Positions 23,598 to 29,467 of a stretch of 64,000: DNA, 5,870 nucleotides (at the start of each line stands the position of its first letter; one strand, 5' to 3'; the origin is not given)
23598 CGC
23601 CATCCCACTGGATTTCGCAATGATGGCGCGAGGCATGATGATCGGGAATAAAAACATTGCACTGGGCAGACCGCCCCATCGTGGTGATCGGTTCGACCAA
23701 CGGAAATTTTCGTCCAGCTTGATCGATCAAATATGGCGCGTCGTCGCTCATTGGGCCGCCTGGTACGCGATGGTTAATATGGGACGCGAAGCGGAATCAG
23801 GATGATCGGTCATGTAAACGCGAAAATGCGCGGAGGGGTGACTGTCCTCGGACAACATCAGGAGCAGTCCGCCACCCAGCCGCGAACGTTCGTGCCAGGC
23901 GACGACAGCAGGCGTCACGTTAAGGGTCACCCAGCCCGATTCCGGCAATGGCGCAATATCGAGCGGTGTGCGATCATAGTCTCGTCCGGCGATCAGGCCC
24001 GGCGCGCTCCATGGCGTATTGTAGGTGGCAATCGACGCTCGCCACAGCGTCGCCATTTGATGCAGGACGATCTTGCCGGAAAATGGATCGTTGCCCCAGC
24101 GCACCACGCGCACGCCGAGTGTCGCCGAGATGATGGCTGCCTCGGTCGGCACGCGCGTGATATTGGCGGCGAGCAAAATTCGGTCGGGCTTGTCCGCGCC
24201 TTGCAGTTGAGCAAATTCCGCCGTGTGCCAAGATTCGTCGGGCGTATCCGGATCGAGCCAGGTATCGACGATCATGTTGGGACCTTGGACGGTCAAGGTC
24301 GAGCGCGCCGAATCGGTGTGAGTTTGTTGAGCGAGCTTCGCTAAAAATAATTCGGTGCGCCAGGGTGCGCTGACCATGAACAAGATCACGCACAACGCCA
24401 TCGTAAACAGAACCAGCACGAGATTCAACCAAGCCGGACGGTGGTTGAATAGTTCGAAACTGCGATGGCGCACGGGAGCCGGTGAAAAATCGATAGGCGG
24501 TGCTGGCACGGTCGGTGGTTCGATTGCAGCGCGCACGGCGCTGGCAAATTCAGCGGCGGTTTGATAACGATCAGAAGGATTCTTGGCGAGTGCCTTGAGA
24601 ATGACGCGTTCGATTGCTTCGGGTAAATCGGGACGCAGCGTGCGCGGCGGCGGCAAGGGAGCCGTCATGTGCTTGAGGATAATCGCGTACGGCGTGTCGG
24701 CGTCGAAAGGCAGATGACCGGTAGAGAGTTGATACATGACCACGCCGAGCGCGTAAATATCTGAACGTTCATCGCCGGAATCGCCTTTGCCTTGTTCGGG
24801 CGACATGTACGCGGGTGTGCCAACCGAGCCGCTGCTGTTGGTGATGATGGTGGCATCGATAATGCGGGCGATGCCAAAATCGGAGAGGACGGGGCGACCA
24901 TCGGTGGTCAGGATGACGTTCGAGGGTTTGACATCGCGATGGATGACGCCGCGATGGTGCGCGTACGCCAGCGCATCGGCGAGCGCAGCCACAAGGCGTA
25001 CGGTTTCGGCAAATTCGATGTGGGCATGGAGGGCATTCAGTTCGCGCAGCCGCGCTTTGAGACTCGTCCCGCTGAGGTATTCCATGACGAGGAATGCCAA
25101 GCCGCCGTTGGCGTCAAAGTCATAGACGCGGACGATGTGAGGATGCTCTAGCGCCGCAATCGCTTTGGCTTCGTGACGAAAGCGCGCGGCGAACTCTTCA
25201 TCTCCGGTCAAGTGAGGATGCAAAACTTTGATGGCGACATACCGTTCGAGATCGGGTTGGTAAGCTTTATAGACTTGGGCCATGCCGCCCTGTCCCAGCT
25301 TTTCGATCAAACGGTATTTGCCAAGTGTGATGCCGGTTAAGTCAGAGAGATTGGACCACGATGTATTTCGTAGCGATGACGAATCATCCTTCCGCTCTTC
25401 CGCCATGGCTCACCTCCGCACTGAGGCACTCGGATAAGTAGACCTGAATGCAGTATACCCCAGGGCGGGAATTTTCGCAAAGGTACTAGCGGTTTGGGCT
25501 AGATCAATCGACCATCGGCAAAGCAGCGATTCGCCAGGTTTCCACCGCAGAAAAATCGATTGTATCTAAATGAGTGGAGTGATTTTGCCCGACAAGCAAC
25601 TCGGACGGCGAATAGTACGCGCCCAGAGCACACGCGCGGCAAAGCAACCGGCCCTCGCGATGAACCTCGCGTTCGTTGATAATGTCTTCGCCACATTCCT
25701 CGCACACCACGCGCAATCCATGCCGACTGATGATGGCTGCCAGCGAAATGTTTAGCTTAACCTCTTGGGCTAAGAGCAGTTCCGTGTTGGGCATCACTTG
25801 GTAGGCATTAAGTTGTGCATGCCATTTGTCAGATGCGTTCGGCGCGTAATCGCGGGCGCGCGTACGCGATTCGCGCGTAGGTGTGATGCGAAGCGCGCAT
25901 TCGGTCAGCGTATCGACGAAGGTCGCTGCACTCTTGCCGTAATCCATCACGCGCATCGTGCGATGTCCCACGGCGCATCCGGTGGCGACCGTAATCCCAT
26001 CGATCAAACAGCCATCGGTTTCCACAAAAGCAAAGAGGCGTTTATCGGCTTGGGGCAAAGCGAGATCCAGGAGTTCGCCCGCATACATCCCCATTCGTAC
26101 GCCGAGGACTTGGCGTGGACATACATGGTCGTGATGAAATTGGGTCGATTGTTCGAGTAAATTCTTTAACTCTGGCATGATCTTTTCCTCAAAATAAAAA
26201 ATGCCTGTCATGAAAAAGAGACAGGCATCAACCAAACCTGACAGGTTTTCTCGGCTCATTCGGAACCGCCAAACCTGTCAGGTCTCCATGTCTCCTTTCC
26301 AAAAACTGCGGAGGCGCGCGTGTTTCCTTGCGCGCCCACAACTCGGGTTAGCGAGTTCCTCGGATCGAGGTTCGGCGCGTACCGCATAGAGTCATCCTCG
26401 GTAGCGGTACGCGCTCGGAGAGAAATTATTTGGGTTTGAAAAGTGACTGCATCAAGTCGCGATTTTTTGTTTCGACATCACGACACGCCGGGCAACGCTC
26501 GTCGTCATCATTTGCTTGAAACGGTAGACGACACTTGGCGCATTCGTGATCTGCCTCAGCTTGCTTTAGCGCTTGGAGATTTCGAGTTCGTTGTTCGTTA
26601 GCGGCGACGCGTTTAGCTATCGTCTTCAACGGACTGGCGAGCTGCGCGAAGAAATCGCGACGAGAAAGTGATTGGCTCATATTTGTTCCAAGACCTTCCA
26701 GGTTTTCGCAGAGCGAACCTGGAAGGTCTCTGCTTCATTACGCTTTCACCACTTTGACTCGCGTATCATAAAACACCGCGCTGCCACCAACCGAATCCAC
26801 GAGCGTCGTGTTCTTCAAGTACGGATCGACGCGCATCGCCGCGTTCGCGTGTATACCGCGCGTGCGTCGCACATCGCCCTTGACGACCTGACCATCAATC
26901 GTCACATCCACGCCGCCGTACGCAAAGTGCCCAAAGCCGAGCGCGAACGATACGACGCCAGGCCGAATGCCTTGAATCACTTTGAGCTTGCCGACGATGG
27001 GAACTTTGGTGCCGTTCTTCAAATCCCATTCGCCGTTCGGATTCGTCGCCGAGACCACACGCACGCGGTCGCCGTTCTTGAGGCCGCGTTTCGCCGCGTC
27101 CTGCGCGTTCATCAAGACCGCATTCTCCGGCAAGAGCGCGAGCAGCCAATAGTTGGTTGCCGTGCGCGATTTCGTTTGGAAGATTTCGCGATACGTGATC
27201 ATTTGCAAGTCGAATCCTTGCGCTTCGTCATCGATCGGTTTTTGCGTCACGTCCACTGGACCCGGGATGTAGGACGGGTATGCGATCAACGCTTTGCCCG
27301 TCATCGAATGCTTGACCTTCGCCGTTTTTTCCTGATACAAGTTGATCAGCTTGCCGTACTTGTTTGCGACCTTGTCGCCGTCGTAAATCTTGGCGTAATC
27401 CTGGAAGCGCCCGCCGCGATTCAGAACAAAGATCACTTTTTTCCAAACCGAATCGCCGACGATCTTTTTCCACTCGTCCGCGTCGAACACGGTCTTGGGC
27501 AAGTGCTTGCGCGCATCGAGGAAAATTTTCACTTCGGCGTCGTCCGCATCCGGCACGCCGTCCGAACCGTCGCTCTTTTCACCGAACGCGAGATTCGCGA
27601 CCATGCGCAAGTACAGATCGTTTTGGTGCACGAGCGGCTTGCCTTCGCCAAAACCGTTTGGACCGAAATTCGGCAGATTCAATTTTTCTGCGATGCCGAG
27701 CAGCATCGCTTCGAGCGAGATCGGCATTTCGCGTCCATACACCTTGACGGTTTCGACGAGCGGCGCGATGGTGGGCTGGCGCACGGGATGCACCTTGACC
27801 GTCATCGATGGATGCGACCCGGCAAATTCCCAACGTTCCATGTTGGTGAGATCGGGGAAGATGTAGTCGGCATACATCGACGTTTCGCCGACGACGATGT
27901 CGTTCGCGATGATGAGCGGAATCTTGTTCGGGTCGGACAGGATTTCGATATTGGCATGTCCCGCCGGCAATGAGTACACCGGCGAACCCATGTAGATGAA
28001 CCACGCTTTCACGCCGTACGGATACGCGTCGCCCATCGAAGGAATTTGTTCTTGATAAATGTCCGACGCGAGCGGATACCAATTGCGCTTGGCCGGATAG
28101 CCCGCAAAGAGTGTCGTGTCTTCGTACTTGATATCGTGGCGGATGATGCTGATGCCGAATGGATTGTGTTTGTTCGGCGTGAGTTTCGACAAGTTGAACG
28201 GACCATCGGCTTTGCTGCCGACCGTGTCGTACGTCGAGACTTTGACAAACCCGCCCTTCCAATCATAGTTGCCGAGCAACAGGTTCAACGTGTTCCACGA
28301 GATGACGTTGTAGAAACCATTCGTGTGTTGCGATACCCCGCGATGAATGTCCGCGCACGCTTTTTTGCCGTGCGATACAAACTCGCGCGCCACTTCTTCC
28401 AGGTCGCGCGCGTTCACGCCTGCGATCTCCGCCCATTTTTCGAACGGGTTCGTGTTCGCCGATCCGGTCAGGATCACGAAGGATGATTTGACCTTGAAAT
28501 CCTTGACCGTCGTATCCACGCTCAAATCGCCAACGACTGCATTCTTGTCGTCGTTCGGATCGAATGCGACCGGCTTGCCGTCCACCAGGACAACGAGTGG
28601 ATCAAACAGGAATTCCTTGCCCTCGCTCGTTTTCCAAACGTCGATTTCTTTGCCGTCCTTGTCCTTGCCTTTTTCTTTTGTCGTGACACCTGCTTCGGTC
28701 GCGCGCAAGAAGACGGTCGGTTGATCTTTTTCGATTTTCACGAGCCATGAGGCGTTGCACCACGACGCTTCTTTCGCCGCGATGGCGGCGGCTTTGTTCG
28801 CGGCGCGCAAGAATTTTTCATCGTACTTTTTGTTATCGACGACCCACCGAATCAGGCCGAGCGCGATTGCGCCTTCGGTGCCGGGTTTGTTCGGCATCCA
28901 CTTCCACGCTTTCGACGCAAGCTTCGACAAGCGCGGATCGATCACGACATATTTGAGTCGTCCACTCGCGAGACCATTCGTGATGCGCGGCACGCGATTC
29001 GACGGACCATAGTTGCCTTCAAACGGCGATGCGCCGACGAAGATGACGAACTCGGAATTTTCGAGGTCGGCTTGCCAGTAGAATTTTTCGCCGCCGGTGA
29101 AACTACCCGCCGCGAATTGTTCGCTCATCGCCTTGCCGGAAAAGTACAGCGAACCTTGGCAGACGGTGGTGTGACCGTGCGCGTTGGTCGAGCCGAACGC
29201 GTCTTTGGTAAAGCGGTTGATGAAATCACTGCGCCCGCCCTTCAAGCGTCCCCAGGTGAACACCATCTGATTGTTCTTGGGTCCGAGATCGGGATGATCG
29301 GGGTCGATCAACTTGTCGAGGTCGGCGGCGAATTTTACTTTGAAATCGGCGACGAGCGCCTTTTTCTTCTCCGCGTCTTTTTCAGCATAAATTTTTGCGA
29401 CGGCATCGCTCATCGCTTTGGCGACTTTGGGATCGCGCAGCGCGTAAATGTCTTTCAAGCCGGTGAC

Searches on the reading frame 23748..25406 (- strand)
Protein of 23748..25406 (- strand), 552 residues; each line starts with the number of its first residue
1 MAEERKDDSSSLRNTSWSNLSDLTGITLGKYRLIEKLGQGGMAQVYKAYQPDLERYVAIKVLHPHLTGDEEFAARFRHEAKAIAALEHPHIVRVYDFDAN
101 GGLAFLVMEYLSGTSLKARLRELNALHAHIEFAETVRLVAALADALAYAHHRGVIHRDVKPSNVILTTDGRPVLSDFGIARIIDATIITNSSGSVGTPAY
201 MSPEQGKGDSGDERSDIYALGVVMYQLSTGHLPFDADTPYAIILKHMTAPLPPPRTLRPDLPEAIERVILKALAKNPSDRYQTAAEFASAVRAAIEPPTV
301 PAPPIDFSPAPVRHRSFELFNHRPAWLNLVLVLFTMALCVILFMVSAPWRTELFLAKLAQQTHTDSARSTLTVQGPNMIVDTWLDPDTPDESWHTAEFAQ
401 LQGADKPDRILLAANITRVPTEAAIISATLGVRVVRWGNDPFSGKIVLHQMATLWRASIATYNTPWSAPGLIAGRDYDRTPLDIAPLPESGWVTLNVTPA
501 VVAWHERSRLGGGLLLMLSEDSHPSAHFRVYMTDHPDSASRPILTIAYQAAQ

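Call 6: search_protein_families(library=pfam, proteins=[window:23748-25406:-], max_evalue=0.001)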
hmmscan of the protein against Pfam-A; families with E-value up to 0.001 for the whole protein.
window:23748-25406:- (552 aa): 4 families
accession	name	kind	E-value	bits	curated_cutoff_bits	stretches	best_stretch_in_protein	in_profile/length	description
PF00069.31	Pkinase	-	4.3e-47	161.2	31.7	1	31-283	1-254/263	Protein kinase domain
PF07714.23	PK_Tyr_Ser-Thr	-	3.2e-34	118.8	23.1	1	33-282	3-250/258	Protein tyrosine and serine/threonine kinase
PF03109.22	ABC1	-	2.8e-10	40.2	22.9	1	73-185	117-219/244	ABC1 atypical kinase-like domain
PF01636.29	APH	-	1.8e-08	34.8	23.2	1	131-185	146-202/239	Phosphotransferase enzyme family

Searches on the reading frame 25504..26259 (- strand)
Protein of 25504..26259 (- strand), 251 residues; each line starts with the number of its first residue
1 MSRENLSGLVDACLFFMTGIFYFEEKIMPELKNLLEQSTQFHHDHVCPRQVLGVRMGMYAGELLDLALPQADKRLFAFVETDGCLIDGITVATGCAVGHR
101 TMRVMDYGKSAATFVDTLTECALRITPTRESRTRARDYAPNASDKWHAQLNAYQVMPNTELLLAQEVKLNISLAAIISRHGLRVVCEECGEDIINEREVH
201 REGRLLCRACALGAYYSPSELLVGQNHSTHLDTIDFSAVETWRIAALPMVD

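Call 6: search_protein_families(library=pfam, proteins=[window:25504-26259:-], max_evalue=0.001)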
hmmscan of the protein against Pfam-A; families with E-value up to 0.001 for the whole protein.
window:25504-26259:- (251 aa): 2 families
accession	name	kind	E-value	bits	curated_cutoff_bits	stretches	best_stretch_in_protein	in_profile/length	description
PF02663.19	FmdE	-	1.5e-28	99.9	22.9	1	43-161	2-131/133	FmdE, Molybdenum formylmethanofuran dehydrogenase operon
PF01258.23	zf-dskA_traR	-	0.00026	21.4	24.9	1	184-216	5-36/36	Prokaryotic dksA/traR C4-type zinc finger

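Call 8: search_protein_families(library=ncbifam, proteins=[window:25504-26259:-], max_evalue=0.00001)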
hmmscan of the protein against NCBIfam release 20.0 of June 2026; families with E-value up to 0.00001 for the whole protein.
window:25504-26259:- (251 aa): 0 families

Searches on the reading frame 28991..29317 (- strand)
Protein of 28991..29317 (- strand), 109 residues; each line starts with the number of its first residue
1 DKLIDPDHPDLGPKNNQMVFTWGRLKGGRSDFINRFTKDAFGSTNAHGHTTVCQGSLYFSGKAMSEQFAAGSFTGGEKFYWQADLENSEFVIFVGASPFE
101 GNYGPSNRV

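Call 36: search_solved_structures(query=window:28991-29317:-, max_evalue=10, show_alignments=5)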
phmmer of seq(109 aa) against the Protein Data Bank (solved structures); distinct sequences matched with E-value up to 10: 0.
